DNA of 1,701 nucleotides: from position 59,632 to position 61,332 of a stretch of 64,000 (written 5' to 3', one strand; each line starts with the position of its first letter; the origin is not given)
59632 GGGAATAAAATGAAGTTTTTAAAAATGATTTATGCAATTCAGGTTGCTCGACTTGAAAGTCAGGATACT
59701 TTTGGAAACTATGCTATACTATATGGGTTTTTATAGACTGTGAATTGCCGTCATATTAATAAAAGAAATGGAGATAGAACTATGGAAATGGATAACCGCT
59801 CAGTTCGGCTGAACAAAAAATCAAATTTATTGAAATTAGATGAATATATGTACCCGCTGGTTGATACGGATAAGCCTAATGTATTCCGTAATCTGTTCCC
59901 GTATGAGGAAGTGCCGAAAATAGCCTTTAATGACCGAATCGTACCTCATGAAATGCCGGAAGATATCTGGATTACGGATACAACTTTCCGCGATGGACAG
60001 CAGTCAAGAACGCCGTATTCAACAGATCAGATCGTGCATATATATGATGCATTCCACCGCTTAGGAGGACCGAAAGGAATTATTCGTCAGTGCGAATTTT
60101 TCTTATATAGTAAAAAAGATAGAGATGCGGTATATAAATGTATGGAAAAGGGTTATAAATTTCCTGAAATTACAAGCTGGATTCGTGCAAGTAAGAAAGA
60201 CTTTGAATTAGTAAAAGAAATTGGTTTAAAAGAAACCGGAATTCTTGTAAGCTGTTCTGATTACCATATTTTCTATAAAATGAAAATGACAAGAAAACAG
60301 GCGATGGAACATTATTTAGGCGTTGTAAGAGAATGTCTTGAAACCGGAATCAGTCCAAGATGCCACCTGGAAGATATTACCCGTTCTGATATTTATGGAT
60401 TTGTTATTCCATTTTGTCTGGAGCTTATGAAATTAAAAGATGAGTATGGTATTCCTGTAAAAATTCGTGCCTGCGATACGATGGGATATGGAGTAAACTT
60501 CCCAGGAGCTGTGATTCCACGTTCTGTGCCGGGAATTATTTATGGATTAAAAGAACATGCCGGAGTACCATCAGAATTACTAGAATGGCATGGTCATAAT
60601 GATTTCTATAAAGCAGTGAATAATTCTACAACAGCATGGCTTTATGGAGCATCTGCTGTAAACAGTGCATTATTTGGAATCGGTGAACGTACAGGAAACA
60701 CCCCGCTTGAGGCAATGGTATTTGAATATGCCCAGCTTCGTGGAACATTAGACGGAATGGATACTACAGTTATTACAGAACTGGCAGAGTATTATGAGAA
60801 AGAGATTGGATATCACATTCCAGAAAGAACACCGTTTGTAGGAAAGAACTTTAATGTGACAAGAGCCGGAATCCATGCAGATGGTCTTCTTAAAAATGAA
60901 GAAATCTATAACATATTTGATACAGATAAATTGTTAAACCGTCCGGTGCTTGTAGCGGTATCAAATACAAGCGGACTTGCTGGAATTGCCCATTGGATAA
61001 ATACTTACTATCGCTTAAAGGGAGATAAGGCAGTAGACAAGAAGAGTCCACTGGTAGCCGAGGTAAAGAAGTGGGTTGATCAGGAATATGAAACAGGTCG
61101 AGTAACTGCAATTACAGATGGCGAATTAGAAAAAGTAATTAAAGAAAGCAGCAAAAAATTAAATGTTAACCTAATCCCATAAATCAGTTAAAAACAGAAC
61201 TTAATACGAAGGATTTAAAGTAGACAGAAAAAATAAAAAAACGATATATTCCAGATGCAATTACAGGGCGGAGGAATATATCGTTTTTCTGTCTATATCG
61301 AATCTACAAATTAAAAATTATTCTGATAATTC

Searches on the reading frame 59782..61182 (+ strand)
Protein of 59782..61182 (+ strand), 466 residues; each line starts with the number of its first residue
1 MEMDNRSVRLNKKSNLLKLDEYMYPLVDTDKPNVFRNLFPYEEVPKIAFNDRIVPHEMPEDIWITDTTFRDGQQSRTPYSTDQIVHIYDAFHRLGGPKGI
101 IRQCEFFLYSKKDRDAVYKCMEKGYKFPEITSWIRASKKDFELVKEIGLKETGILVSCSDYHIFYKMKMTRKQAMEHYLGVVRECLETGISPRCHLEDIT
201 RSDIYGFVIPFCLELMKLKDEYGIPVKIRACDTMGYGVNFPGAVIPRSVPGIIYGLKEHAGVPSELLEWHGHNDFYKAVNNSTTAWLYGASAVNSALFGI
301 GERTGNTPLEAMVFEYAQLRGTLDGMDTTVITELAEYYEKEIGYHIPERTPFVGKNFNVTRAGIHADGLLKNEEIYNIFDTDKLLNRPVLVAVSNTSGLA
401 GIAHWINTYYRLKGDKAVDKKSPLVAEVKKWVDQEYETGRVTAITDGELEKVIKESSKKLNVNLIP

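Call 10: search_protein_families(library=ncbifam, proteins=[window:59782-61182:+], max_evalue=1e-10)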
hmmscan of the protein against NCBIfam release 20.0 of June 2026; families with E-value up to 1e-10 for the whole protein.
window:59782-61182:+ (466 aa): 15 families
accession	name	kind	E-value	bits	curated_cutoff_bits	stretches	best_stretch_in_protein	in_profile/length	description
TIGR02660.1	nifV_homocitr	equivalog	5.5e-41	141.1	462.9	1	62-433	2-350/365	homocitrate synthase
TIGR02090.1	LEU1_arch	subfamily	9.5e-40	136.8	484.75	1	63-433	2-349/363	isopropylmalate/citramalate/homocitrate synthases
NF002085.0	PRK00915.1-2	subfamily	1.7e-39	135.9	517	1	56-385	8-318/504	2-isopropylmalate synthase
NF002086.0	PRK00915.1-3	equivalog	8e-35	120.3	532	1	58-456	3-384/516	2-isopropylmalate synthase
NF041069.1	IPMS_Sufob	equivalog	4e-34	118.5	600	1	63-433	2-351/371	isopropylmalate synthase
TIGR02146.1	LysS_fung_arch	equivalog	4.5e-32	111.6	413.55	1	64-408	1-325/344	homocitrate synthase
TIGR00973.1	leuA_bact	equivalog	1.3e-30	106.4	598.7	1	62-420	2-352/494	2-isopropylmalate synthase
NF002087.0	PRK00915.1-4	equivalog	4.5e-28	98.1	729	1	59-404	4-341/516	2-isopropylmalate synthase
NF002084.0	PRK00915.1-1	equivalog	9.8e-24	83.8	748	1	59-407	2-342/523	2-isopropylmalate synthase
NF002088.0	PRK00915.1-5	equivalog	1.4e-23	83.2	697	1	62-399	4-333/514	2-isopropylmalate synthase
NF042433.1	CitmalDyn_Leptosp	equivalog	2.7e-20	72.4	950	1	62-375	8-312/514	(R)-citramalate synthase CimA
TIGR00977.1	citramal_synth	equivalog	4.1e-18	65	450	1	242-437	178-367/526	citramalate synthase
NF042434.1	IPMS_Lepto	equivalog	8.8e-16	57.8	500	1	268-374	205-310/374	2-isopropylmalate synthase LeuA2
NF002991.1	PRK03739.1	subfamily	9.7e-13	47.6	455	1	267-374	237-343/550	2-isopropylmalate synthase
NF006049.0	PRK08195.1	subfamily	5.4e-12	45.4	229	0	243-342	173-270/344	4-hyroxy-2-oxovalerate/4-hydroxy-2-oxopentanoic acid aldolase,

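Call 36: find_homologous_proteins(query=window:59782-61182:+, max_evalue=1e-20)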
Query window:59782-61182:+ (466 aa): 8000 proteins with E <= 1e-20 among 8000 candidates; the best 120 are listed.
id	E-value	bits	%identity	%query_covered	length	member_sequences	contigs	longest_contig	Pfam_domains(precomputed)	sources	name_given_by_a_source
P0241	0.0e+0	1169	84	91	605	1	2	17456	PF22617.2,PF00682.26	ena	-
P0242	0.0e+0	1091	82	89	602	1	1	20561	PF00682.26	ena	-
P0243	0.0e+0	1085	100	100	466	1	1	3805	PF00682.26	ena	-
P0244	0.0e+0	1082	100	100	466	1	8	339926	PF00682.26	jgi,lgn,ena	-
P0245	0.0e+0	1080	100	100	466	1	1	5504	PF00682.26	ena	-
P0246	0.0e+0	1066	98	100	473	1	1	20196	PF00682.26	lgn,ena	-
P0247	0.0e+0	1064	98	100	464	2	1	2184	PF00682.26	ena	-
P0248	0.0e+0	1064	98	100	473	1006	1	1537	PF00682.26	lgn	-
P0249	0.0e+0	1064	98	100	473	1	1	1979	PF00682.26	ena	-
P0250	0.0e+0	1063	98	100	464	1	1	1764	PF00682.26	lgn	-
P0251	0.0e+0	1063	98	100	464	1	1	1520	PF00682.26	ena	-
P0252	0.0e+0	1059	97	100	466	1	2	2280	PF00682.26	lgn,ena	-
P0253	0.0e+0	1059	98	100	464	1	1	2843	PF00682.26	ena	-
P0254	0.0e+0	1059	97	100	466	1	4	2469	PF00682.26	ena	-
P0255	0.0e+0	1055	97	100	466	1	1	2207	PF00682.26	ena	-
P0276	1.2e-293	992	74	99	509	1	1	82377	PF00682.26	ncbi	-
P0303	4.8e-278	940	85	99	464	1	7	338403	PF00682.26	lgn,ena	-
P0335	7.5e-273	923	82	99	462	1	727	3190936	PF00682.26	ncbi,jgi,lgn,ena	ncbi:MAG: 2-isopropylmalate synthase [Coprococcus phoceensis]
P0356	3.6e-272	921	82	99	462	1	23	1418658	PF00682.26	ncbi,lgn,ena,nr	ncbi:MAG: 2-isopropylmalate synthase [Clostridiales bacterium]|nr:2-isopropylmalate synthase [Clostr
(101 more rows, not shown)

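Call 37: find_encoding_contigs(protein=P0335, flank=8000, max_places=3)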
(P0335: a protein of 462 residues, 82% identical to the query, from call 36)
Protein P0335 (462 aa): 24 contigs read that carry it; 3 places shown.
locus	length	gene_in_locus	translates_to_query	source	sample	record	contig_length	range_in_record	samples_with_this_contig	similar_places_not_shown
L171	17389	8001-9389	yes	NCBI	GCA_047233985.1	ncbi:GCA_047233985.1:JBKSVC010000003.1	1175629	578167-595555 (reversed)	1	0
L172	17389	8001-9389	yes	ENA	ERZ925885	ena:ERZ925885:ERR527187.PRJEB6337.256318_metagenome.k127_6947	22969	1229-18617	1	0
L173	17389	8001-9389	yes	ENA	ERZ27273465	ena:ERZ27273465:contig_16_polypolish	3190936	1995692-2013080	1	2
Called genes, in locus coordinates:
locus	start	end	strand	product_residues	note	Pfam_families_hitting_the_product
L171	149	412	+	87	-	-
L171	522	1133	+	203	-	-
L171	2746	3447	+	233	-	-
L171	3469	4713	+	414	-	-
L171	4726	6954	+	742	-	-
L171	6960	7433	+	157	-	PF13476:AAA_23 (weak), PF00005:ABC_tran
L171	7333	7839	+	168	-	PF00005:ABC_tran, PF13304:AAA_21 (weak)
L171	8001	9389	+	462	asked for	PF00682:HMGL-like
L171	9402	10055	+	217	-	PF00392:GntR, PF07729:FCD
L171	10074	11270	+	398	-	PF00180:Iso_dh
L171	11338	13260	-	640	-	PF00005:ABC_tran, PF00931:NB-ARC (faint), PF02367:TsaE (faint), PF02463:SMC_N (faint), PF13175:AAA_15 (faint), PF12848:ABC_tran_Xtn, PF00005:ABC_tran, PF16326:ABC_tran_CTD, +8 more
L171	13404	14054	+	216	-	PF06971:Put_DNA-bind_N, PF02629:CoA_binding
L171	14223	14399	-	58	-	-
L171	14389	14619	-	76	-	-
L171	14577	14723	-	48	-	-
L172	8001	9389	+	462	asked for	PF00682:HMGL-like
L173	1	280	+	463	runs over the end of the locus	PF12010:DUF3502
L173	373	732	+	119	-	-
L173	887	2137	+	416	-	-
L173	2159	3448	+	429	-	-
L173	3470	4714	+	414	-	-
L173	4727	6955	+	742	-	-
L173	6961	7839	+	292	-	PF02463:SMC_N (faint), PF00005:ABC_tran, PF13304:AAA_21 (weak)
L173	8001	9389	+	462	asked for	PF00682:HMGL-like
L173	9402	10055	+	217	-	PF00392:GntR, PF07729:FCD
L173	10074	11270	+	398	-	PF00180:Iso_dh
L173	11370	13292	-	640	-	PF00005:ABC_tran, PF00931:NB-ARC (faint), PF02367:TsaE (faint), PF02463:SMC_N (faint), PF03193:RsgA_GTPase (faint), PF12848:ABC_tran_Xtn, PF00005:ABC_tran, PF16326:ABC_tran_CTD, +8 more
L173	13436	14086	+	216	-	PF06971:Put_DNA-bind_N, PF02629:CoA_binding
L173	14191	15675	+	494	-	PF03853:YjeF_N, PF01256:Carb_kinase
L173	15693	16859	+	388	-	PF01168:Ala_racemase_N, PF00842:Ala_racemase_C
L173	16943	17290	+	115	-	PF02452:PemK_toxin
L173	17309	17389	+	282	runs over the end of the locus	PF00571:CBS, PF03471:CorC_HlyC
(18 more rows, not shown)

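Call 38: find_encoding_contigs(protein=P0276, flank=8000, max_places=2)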
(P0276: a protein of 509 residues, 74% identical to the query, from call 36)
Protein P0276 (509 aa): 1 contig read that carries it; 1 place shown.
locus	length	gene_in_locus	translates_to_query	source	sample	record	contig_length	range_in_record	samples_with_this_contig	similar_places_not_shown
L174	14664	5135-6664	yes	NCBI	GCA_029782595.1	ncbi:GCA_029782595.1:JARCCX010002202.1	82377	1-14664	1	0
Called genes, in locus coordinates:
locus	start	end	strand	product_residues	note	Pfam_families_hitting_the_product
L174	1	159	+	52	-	?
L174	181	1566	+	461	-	-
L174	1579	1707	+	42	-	-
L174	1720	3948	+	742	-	-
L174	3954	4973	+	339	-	PF02463:SMC_N (faint), PF00005:ABC_tran, PF13304:AAA_21 (weak)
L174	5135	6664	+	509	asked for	PF00682:HMGL-like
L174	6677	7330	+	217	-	PF00392:GntR, PF07729:FCD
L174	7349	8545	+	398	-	PF00180:Iso_dh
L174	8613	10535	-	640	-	PF00005:ABC_tran, PF00931:NB-ARC (faint), PF02367:TsaE (faint), PF02463:SMC_N (faint), PF13175:AAA_15 (faint), PF12848:ABC_tran_Xtn, PF00005:ABC_tran, PF16326:ABC_tran_CTD, +7 more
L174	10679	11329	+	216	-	PF06971:Put_DNA-bind_N, PF02629:CoA_binding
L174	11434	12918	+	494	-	PF03853:YjeF_N, PF01256:Carb_kinase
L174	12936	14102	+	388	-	PF01168:Ala_racemase_N, PF00842:Ala_racemase_C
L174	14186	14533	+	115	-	PF02452:PemK_toxin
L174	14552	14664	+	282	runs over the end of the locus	PF00571:CBS, PF03471:CorC_HlyC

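Call 39: search_protein_families(library=ncbifam, proteins=[L173:10074-11270:+, L173:9402-10055:+], max_evalue=1e-20)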
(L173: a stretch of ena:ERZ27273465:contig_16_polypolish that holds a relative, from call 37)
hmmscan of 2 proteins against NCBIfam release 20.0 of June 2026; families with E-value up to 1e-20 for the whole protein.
L173:10074-11270:+ (398 aa): 2 families
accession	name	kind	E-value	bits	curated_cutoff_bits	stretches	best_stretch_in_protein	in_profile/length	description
NF006156.0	PRK08299.1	equivalog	3.9e-205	681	335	1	1-397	1-397/403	NADP-dependent isocitrate dehydrogenase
TIGR00127.1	nadp_idh_euk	equivalog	2e-170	566.8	397.15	1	3-396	2-401/409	isocitrate dehydrogenase (NADP(+))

L173:9402-10055:+ (217 aa): 2 families
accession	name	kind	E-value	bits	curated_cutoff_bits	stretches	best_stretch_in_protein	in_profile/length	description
TIGR03338.1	phnR_burk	equivalog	6.9e-34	117.3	271.5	1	5-208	8-208/212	phosphonate utilization associated transcriptional regulator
NF003011.0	PRK03837.1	subfamily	1.2e-23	84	260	0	9-211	14-231/241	transcriptional regulator NanR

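Call 43: find_encoding_contigs(protein=P0356, flank=10000, max_places=2)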
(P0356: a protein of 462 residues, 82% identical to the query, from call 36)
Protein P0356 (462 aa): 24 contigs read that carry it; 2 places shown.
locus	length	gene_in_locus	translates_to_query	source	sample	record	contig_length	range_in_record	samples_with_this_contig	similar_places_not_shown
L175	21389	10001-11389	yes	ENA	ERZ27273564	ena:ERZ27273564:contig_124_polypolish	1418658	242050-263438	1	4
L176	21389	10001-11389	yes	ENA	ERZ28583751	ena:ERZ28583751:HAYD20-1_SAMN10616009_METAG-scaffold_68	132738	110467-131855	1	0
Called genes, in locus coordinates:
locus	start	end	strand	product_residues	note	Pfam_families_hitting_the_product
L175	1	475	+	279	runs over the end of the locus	PF00528:BPD_transp_1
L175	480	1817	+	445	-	-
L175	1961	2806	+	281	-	-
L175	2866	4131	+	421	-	-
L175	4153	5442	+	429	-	-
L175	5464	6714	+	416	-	-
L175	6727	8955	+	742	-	-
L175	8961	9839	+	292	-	PF02463:SMC_N (faint), PF00005:ABC_tran, PF13304:AAA_21 (weak)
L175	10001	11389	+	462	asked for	PF00682:HMGL-like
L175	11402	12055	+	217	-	PF00392:GntR, PF07729:FCD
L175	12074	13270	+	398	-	PF00180:Iso_dh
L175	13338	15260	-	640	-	PF00005:ABC_tran, PF00931:NB-ARC (faint), PF02367:TsaE (faint), PF02463:SMC_N (faint), PF13175:AAA_15 (faint), PF12848:ABC_tran_Xtn, PF00005:ABC_tran, PF16326:ABC_tran_CTD, +7 more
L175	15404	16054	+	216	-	PF06971:Put_DNA-bind_N, PF02629:CoA_binding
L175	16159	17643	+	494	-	PF03853:YjeF_N, PF01256:Carb_kinase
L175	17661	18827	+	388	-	PF01168:Ala_racemase_N, PF00842:Ala_racemase_C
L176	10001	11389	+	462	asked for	PF00682:HMGL-like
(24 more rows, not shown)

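Call 44: find_encoding_contigs(protein=P0303, flank=10000, max_places=2)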
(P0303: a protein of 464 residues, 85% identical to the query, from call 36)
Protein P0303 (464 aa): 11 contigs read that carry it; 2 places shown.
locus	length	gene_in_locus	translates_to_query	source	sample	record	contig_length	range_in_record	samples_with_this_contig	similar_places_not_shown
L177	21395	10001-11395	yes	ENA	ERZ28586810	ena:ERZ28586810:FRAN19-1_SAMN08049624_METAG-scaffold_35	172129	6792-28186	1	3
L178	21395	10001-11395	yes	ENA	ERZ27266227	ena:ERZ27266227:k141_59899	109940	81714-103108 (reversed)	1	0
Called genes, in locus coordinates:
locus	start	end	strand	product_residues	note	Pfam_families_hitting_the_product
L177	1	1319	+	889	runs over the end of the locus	PF00690:Cation_ATPase_N, PF08282:Hydrolase_3 (faint), PF00122:E1-E2_ATPase, PF00702:Hydrolase, PF13246:Cation_ATPase, PF00689:Cation_ATPase_C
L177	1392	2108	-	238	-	-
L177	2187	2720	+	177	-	-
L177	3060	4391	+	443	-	PF13218:DUF4026_N, PF22789:DUF4026_C, PF10077:DUF2314 (faint)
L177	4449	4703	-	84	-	-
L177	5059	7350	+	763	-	PF00330:Aconitase, PF00694:Aconitase_C (weak)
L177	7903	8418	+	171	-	PF00877:NLPC_P60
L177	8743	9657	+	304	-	PF00082:Peptidase_S8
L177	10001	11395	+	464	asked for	PF00682:HMGL-like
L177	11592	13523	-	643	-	PF00005:ABC_tran, PF02463:SMC_N (weak), PF13555:AAA_29 (faint), PF13604:AAA_30 (faint), PF05729:NACHT (faint), PF12848:ABC_tran_Xtn, PF00005:ABC_tran, PF16326:ABC_tran_CTD, +1 more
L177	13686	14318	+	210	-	PF06971:Put_DNA-bind_N, PF02629:CoA_binding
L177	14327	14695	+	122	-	PF01648:ACPS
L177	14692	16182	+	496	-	PF03853:YjeF_N, PF01256:Carb_kinase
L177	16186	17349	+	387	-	PF01168:Ala_racemase_N, PF00842:Ala_racemase_C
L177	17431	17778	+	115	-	PF02452:PemK_toxin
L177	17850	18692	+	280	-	PF00571:CBS, PF03471:CorC_HlyC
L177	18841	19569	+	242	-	PF20772:TACO1_YebC_N, PF01709:Transcrip_reg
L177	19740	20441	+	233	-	PF04298:Zn_peptidase_2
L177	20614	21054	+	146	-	PF02590:SPOUT_MTase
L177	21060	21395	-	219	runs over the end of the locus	PF01381:HTH_3, PF12844:HTH_19, PF13443:HTH_26 (weak), PF13560:HTH_31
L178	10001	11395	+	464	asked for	PF00682:HMGL-like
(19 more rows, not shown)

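Call 45: search_protein_families(library=ncbifam, proteins=[L177:5059-7350:+], max_evalue=1e-20)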
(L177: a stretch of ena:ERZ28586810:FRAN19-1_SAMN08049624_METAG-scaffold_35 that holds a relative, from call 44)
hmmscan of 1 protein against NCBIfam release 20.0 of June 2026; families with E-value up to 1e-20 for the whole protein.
L177:5059-7350:+ (763 aa): 16 families
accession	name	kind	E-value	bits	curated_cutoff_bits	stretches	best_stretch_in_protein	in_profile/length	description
NF008503.0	PRK11413.1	equivalog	0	1349.5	641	1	1-762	1-750/753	hydratase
NF005558.0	PRK07229.1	equivalog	4.1e-107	359.3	612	1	44-761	3-642/647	aconitate hydratase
TIGR01342.1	acon_putative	hypoth_equivalog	6.8e-88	295.5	719.15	2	45-325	1-283/655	putative aconitate hydratase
NF001614.1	PRK00402.1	subfamily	2.7e-54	184.4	385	1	45-329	2-291/415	aconitase/3-isopropylmalate dehydratase large subunit family protein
TIGR02086.1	IPMI_arch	subfamily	2.1e-49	168.4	410.15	1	46-325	3-282/411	3-isopropylmalate dehydratase/homoaconitate hydratase family large subunit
TIGR01343.1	hacA_fam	subfamily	4.1e-46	157.4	385.7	1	45-326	1-285/412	homoaconitate hydratase family protein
TIGR02083.1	LEU2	equivalog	4.9e-43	147.6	610.65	1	146-329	109-291/419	3-isopropylmalate dehydratase large subunit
TIGR01340.1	aconitase_mito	equivalog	1.4e-36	126.2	825.35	1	109-483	106-472/745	aconitate hydratase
NF009116.0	PRK12466.1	subfamily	2.5e-32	112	531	1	134-482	106-461/472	3-isopropylmalate dehydratase large subunit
NF040615.1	HacA_Meth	equivalog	2.5e-31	108.8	550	0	138-326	97-292/419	homoaconitase large subunit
NF004016.0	PRK05478.1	subfamily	1.2e-30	106.6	510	1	135-489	105-460/468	3-isopropylmalate dehydratase large subunit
NF006757.0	PRK09277.1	subfamily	2.5e-29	101.6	686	1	136-385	178-444/888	aconitate hydratase AcnA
TIGR01341.1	aconitase_1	equivalog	2.6e-28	98.2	945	1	152-436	189-491/876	aconitate hydratase AcnA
NF009520.0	PRK12881.1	subfamily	2.8e-28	98.2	905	1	153-482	206-558/893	aconitate hydratase AcnA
TIGR00170.1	leuC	equivalog_domain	4e-28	98.2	560.25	1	135-479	104-456/466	3-isopropylmalate dehydratase large subunit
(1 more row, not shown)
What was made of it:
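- Another Lachnospiraceae has a 763-aa YbhJ-type hydratase 2.6 kb from its Re-citrate synthase (calls 44, 45).
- Tried and rejected: But a YbhJ-type hydratase lies near it in another species (calls 44, 45).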
